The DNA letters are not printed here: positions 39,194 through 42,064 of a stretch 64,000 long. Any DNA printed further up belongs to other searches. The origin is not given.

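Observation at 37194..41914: Four-gene operon: FtsK/HerA/VirD4-like translocase ATPase followed by one intact and two P-loop-degenerate KaiC/RecA-like proteins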

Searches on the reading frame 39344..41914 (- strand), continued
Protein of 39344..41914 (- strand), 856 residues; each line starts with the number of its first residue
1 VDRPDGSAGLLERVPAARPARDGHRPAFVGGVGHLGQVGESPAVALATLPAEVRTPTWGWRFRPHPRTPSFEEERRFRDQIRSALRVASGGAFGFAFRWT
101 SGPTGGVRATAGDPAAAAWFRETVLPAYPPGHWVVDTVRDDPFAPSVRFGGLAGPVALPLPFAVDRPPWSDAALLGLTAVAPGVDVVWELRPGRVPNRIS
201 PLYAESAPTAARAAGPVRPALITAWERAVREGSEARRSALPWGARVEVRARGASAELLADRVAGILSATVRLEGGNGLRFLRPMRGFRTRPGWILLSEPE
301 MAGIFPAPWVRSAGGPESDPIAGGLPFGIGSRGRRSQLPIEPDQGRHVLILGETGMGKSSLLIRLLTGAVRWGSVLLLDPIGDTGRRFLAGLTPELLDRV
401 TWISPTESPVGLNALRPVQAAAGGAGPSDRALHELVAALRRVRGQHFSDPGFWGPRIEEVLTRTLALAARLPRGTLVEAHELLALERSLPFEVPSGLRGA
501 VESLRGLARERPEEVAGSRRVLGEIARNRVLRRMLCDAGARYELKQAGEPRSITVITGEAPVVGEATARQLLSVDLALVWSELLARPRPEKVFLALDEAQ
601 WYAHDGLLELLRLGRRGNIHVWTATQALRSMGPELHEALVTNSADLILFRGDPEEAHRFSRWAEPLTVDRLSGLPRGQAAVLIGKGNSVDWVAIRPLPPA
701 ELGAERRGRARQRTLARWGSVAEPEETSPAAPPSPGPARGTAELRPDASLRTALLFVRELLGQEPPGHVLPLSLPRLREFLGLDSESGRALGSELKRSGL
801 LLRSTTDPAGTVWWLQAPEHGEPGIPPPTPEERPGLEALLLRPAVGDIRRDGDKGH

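Call 49: fold_search(model_id=the predicted structure, library=pdb)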
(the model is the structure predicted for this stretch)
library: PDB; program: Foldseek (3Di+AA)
matches with E <= 10: 937; with E <= 0.001: 120
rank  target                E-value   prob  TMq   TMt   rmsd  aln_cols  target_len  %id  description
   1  8rtd_O                1.2e-12  1.00  0.35  0.37  11.5       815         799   10  Stalk-Arches-IMC structure from the fully-assembled R388 type IV secretion system determined by cryo-EM. (released 2024-06-19)
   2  8rtd_T                2.4e-12  1.00  0.34  0.36  11.9       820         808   10  Stalk-Arches-IMC structure from the fully-assembled R388 type IV secretion system determined by cryo-EM. (released 2024-06-19)
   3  7es4                  5.2e-12  1.00  0.30  0.65   6.6       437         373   13  the crystral structure of DndH-C-domain (released 2022-05-11)
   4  7o42_A                9.3e-12  1.00  0.36  0.33  11.4       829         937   12  TrwK/VirB4unbound trimer of dimers complex (with Hcp1) from the R388 type IV secretion system determined by cryo-EM. (released 2022-06-22)
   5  7o43_B                3.3e-11  1.00  0.35  0.37  11.0       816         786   10  TrwK/VirB4unbound dimer complex from R388 type IV secretion system determined by cryo-EM. (released 2022-06-22)
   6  9x1m_A                3.3e-11  1.00  0.25  0.36  18.5       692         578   14  The cryo-EM structure of HerA-NurA complex with AMPPNP and dsDNA from Thermococcus kodakarensis (released 2026-02-04)
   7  1e9s_A                1.3e-10  1.00  0.33  0.61   5.3       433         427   16  Bacterial conjugative coupling protein TrwBdeltaN70. Unbound monoclinic form. (released 2001-02-06)
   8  7o43_A                1.3e-10  1.00  0.37  0.40  11.2       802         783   10  TrwK/VirB4unbound dimer complex from R388 type IV secretion system determined by cryo-EM. (released 2022-06-22)
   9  8wfd_F                1.8e-10  1.00  0.27  0.39   8.6       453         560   16  The cryo-EM structure of TdpAB in complex with AMPPNP and DNA (released 2025-01-22)
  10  1e9s_J                2.0e-10  1.00  0.33  0.61   5.3       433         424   17  Bacterial conjugative coupling protein TrwBdeltaN70. Unbound monoclinic form. (released 2001-02-06)
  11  4d2i_B                2.0e-10  1.00  0.31  0.54  16.7       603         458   14  Crystal structure of the HerA hexameric DNA translocase from Sulfolobus solfataricus bound to AMP-PNP (released 2014-12-03)
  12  1e9s_H                2.1e-10  1.00  0.33  0.64   4.8       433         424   17  Bacterial conjugative coupling protein TrwBdeltaN70. Unbound monoclinic form. (released 2001-02-06)
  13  1e9s_I                2.1e-10  1.00  0.33  0.61   5.4       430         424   16  Bacterial conjugative coupling protein TrwBdeltaN70. Unbound monoclinic form. (released 2001-02-06)
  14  4ag5_A                2.1e-10  1.00  0.31  0.66   7.3       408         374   16  Structure of VirB4 of Thermoanaerobacter pseudethanolicus (released 2012-07-04)
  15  8wfd_A                2.3e-10  1.00  0.30  0.42  12.7       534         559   15  The cryo-EM structure of TdpAB in complex with AMPPNP and DNA (released 2025-01-22)
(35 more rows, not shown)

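Call 50: find_encoding_contigs(protein=P0062, flank=8000, max_places=2)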
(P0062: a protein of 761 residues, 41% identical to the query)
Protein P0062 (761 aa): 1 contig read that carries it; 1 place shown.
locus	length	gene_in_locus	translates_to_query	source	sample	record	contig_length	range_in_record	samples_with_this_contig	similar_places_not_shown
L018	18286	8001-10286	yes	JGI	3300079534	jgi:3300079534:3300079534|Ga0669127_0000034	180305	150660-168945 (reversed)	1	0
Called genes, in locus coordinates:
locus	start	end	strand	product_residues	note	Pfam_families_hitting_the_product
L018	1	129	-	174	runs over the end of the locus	PF09824:ArsR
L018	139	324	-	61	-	PF04135:Nop10p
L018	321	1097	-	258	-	PF00575:S1, PF07541:EIF_2_alpha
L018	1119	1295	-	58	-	PF01667:Ribosomal_S27e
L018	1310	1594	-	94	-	PF00935:Ribosomal_L44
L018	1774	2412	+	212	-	PF00687:Ribosomal_L1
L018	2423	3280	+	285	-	PF00466:Ribosomal_L10, PF17777:RL10P_insert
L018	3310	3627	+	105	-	PF00428:Ribosomal_60s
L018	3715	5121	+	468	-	PF13230:GATase_4 (weak), PF13522:GATase_6, PF13537:GATase_7, PF00156:Pribosyltran (weak)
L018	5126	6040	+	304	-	PF01798:Nop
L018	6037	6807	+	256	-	PF01269:Fibrillarin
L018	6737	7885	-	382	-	PF01926:MMR_HSR1, PF02421:FeoB_N, PF16897:MMR_HSR1_Xtn, PF02824:TGS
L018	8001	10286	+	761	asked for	PF01935:DUF87, PF13191:AAA_16 (faint)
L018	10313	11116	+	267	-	PF00154:RecA_N (faint), PF06745:ATPase, PF13481:AAA_25 (weak), PF23442:DUF7125 (faint)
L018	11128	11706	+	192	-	-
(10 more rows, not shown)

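Call 51: find_encoding_contigs(protein=P0064, flank=8000, max_places=2)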
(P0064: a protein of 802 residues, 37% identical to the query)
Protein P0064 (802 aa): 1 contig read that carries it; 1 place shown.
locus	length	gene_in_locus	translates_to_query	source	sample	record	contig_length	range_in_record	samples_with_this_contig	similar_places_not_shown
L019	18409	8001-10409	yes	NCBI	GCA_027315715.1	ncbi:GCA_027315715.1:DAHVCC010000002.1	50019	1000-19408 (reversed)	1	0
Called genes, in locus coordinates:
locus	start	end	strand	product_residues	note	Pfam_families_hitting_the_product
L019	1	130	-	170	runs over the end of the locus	PF09824:ArsR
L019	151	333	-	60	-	PF04135:Nop10p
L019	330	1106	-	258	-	PF00575:S1, PF07541:EIF_2_alpha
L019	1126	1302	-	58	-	PF01667:Ribosomal_S27e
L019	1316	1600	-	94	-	PF00935:Ribosomal_L44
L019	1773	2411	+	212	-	PF00687:Ribosomal_L1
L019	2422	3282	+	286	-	PF00466:Ribosomal_L10, PF17777:RL10P_insert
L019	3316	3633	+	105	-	PF00428:Ribosomal_60s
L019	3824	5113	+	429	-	PF13230:GATase_4 (faint), PF13522:GATase_6, PF13537:GATase_7, PF00156:Pribosyltran (weak)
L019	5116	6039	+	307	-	PF01798:Nop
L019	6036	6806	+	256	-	PF01269:Fibrillarin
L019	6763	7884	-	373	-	PF01926:MMR_HSR1, PF02421:FeoB_N, PF16897:MMR_HSR1_Xtn, PF02824:TGS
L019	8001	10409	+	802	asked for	PF13191:AAA_16 (faint)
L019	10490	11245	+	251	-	PF13481:AAA_25 (weak), PF03796:DnaB_C (weak), PF06745:ATPase, PF23442:DUF7125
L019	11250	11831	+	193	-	PF06745:ATPase (weak)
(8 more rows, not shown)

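Call 54: find_homologous_proteins(query=A4, max_evalue=0.001)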
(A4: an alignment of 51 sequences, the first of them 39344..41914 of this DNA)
Query A4 (51 sequences) (856 aa, profile of the alignment): 64 proteins with E <= 0.001 among 8000 candidates.
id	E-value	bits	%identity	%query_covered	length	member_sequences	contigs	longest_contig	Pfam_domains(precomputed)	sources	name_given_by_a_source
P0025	0.0e+0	1012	37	89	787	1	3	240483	PF01935.24,PF13401.13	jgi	jgi:hypothetical protein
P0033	2.5e-298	1010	35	92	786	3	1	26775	PF01935.24,PF13401.13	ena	-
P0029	3.0e-293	993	37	88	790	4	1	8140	PF01935.24,PF13401.13,PF13191.13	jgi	jgi:hypothetical protein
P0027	1.4e-290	985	37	88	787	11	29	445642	PF13401.13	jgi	-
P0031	4.5e-290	983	38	88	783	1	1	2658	PF13401.13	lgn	-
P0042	1.1e-289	982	37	86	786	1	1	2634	PF13401.13,PF13191.13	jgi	jgi:hypothetical protein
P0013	7.6e-288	976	38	91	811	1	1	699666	PF01935.24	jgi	jgi:hypothetical protein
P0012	9.2e-288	975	41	88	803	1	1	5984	-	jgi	jgi:hypothetical protein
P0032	1.2e-286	972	36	91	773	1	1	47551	PF01935.24,PF13401.13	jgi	jgi:Helicase HerA, central domain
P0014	3.9e-285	967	38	91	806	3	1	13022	PF01935.24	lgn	-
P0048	3.3e-283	960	45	54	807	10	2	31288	PF01935.24,PF13401.13,PF13191.13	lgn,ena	-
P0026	5.7e-282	956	38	90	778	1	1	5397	PF01935.24,PF13401.13,PF13191.13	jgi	jgi:hypothetical protein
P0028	5.1e-281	953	39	85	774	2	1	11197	PF01935.24,PF13401.13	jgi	-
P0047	4.7e-277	940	38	83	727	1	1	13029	PF01935.24,PF13401.13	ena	-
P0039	7.2e-277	939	38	86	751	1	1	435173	PF01935.24,PF13401.13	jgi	jgi:energy-coupling factor transporter ATP-binding protein EcfA2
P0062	1.3e-256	872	41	64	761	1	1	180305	PF01935.24,PF13191.13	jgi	jgi:hypothetical protein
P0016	1.3e-252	859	44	66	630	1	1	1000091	PF01935.24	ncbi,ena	-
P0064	2.9e-251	855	37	88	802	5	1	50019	PF13191.13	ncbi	-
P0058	1.8e-222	759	40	67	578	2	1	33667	PF10412.16,PF01935.24,PF00005.34,PF13401.13,PF13191.13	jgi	jgi:energy-coupling factor transporter ATP-binding protein EcfA2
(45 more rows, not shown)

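Call 56: find_encoding_contigs(protein=P0016, flank=8000, max_places=1)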
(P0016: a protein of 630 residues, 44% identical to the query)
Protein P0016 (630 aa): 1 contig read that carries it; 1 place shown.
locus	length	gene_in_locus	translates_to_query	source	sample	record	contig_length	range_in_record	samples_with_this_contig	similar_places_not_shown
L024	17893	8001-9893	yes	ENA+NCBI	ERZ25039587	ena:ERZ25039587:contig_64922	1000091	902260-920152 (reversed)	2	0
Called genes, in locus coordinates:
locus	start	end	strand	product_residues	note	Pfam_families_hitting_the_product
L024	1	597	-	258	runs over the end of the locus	PF00575:S1, PF07541:EIF_2_alpha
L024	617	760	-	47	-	-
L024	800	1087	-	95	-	PF00935:Ribosomal_L44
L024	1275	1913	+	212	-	PF00687:Ribosomal_L1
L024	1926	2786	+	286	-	PF00466:Ribosomal_L10, PF17777:RL10P_insert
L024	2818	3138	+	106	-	PF00428:Ribosomal_60s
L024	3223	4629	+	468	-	PF13522:GATase_6, PF13230:GATase_4, PF13537:GATase_7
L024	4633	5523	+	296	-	PF01798:Nop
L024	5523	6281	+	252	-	PF01269:Fibrillarin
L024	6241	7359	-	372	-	PF01926:MMR_HSR1, PF02421:FeoB_N, PF16897:MMR_HSR1_Xtn, PF02824:TGS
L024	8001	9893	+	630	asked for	PF01935:DUF87 (weak)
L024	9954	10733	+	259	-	PF00154:RecA_N (weak), PF13481:AAA_25, PF03796:DnaB_C (faint), PF06745:ATPase, PF23442:DUF7125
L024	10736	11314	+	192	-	-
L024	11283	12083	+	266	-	PF06745:ATPase, PF23442:DUF7125 (faint)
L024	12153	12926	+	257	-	PF09754:PAC2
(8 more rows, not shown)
